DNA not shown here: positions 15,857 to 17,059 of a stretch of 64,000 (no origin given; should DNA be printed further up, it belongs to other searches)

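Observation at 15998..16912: NusB fused to a NUDIX hydrolase domain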

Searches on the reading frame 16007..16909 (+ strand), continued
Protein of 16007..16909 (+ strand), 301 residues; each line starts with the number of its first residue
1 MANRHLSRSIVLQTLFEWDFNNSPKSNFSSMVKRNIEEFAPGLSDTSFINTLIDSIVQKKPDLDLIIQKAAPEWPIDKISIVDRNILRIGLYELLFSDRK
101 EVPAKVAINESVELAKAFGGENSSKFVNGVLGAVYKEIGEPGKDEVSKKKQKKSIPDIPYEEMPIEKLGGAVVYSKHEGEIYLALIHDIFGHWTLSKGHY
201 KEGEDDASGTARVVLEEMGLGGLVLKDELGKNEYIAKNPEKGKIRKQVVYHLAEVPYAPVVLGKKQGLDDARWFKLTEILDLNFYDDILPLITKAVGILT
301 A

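Call 25: predict_structure(alignment_id=A1)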
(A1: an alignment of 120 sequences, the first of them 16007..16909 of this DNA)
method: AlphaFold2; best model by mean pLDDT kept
length: 301 residues; sequences in the alignment: 120
mean_pLDDT: 86.6   pTM: 0.49
mean pLDDT of the five models: 86.6, 86.4, 86.2, 85.8, 85.2
residues with pLDDT >= 90: 172; 70-90: 105; 50-70: 10; < 50: 14
segments of 3 or more residues with pLDDT < 50: 141-154
pLDDT, mean of each block of 10 residues (from residue 1): 80 95 88 92 84 92 88 88 97 86 86 94 92 78 35 55 89 96 91 91 92 95 95 80 87 97 84 92 86 94 88
secondary structure, 60 per line:
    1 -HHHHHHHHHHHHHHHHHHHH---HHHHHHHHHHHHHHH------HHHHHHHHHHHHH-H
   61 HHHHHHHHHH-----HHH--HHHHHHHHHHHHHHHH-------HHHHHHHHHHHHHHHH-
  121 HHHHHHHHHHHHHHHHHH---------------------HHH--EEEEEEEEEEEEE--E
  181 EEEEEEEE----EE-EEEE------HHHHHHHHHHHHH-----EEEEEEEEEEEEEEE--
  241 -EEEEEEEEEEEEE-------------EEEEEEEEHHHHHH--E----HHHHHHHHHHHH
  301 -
elements in order: H2-21 H25-39 H46-58 H60-70 H81-96 H104-119 H121-138 E165-177 E180-188 E196-199 H206-218 E224-238 E242-254 E268-275 H276-281 H289-300
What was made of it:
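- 16427..16492 (+): Linker (residues 141-162): conserved junction motif GEPGK[DE], then a Lys/Arg-rich stretch. Predicted disordered; length held to 17-22 residues in the family. pLDDT below 50 for residues 141-154 (call 25).
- On NusB (TIGR01951 / PF01029): The AF2 model has helices 2-138 at high pLDDT (call 25).
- Checked: It shows an all-helical domain 2-138, a linker 141-154 with pLDDT below 50, and an alpha/beta domain 165-300 (call 25).
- The flexible linker and low pTM (0.49) show no fixed inter-domain contact (call 25).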

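Call 29: fold_search(model_id=the predicted structure, library=pdb)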
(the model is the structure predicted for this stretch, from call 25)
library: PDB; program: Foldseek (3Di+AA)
matches with E <= 10: 1005; with E <= 0.001: 514
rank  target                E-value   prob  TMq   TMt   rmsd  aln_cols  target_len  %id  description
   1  3gz8_C                3.5e-09  1.00  0.35  0.64   4.4       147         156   18  Cocrystal structure of NUDIX domain of Shewanella oneidensis NrtR complexed with ADP ribose (released 2009-06-09)
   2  1ktg_A                3.9e-09  1.00  0.35  0.70   4.2       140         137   25  Crystal Structure of a C. elegans Ap4A Hydrolase Binary Complex (released 2002-05-08)
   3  3i7u_A                4.8e-09  1.00  0.39  0.82   2.6       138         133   23  Crystal structure of AP4A hydrolase (aq_158) from Aquifex aeolicus VF5 (released 2009-07-21)
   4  5gg5                  5.4e-09  1.00  0.35  0.36   3.4       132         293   24  Crystal structure of Mycobacterium smegmatis MutT1 (released 2017-04-19)
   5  3gz8_A                5.7e-09  1.00  0.35  0.63   4.6       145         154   18  Cocrystal structure of NUDIX domain of Shewanella oneidensis NrtR complexed with ADP ribose (released 2009-06-09)
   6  4mpo_A                6.0e-09  1.00  0.38  0.72   3.8       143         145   25  1.90 A resolution structure of CT771 from Chlamydia trachomatis Bound to Hydrolyzed Ap4A Products (released 2014-01-22)
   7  6m6y                  6.3e-09  1.00  0.36  0.37   3.3       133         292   25  Crystal structure of Mycobacterium smegmatis MutT1 in complex with 8-oxo-dGTP (released 2020-10-14)
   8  6m72                  6.7e-09  1.00  0.35  0.37   3.3       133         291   25  Crystal structure of Mycobacterium smegmatis MutT1 in complex with 8-oxo-dGDP (released 2020-10-14)
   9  5ggc_A                7.5e-09  1.00  0.36  0.37   3.1       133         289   25  Crystal structure of Mycobacterium smegmatis MutT1 in complex with phosphate and magnesium ions (excess magnesium, I) (released 2017-04-19)
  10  4ijx_B                7.5e-09  1.00  0.35  0.68   4.3       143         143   25  Crystal structure of human Ap4A hydrolase E58A mutant complexed with DPO (released 2013-03-20)
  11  3i7u_C                7.9e-09  1.00  0.38  0.79   3.0       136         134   25  Crystal structure of AP4A hydrolase (aq_158) from Aquifex aeolicus VF5 (released 2009-07-21)
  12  4mpo_B                7.9e-09  1.00  0.36  0.66   4.6       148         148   24  1.90 A resolution structure of CT771 from Chlamydia trachomatis Bound to Hydrolyzed Ap4A Products (released 2014-01-22)
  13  9cxx_A                8.8e-09  1.00  0.37  0.38   3.0       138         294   24  Structure of Rv2985, a Nudix diadenosine polyphosphatase from M. tuberculosis, in complex with putative ATP (released 2026-01-14)
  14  4mpo_E                1.5e-08  1.00  0.38  0.72   3.8       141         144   26  1.90 A resolution structure of CT771 from Chlamydia trachomatis Bound to Hydrolyzed Ap4A Products (released 2014-01-22)
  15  4ijx_A                1.7e-08  1.00  0.34  0.65   4.6       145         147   25  Crystal structure of human Ap4A hydrolase E58A mutant complexed with DPO (released 2013-03-20)
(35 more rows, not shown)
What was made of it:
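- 16007..16426 (+): NusB domain (residues 1-140), all-helical and orthodox. Foldseek 3r2d_B TM 0.87, rmsd 2.0 (call 29).
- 16493..16909 (+): Nudix-fold domain (residues 163-301) of the NUDT2/CT771 asymmetrical Ap4A hydrolase type. Foldseek TM 0.70-0.82 to Ap4A/Ap6A hydrolases (call 29).
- On NusB (TIGR01951 / PF01029): Foldseek 3r2d_B TM 0.87, rmsd 2.0 A (call 29).
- On Nudix hydrolase superfamily (PF00293): AF2 plus Foldseek probability 1.00 (calls 25, 29).
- On NUDT2/CT771-type asymmetrical Ap4A hydrolase: TM 0.70-0.82 to Ap4A/Ap6A hydrolases (call 29).
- Closest known: Non-catalytic Nudix domains: vertebrate TRPM2 NUDT9-H, NrtR regulators. Same: The NrtR Nudix domain is the top Foldseek hit by E-value (call 29).
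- Checked: Foldseek probability is 1.00 for Ap4A hydrolases and for NusB (call 29).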
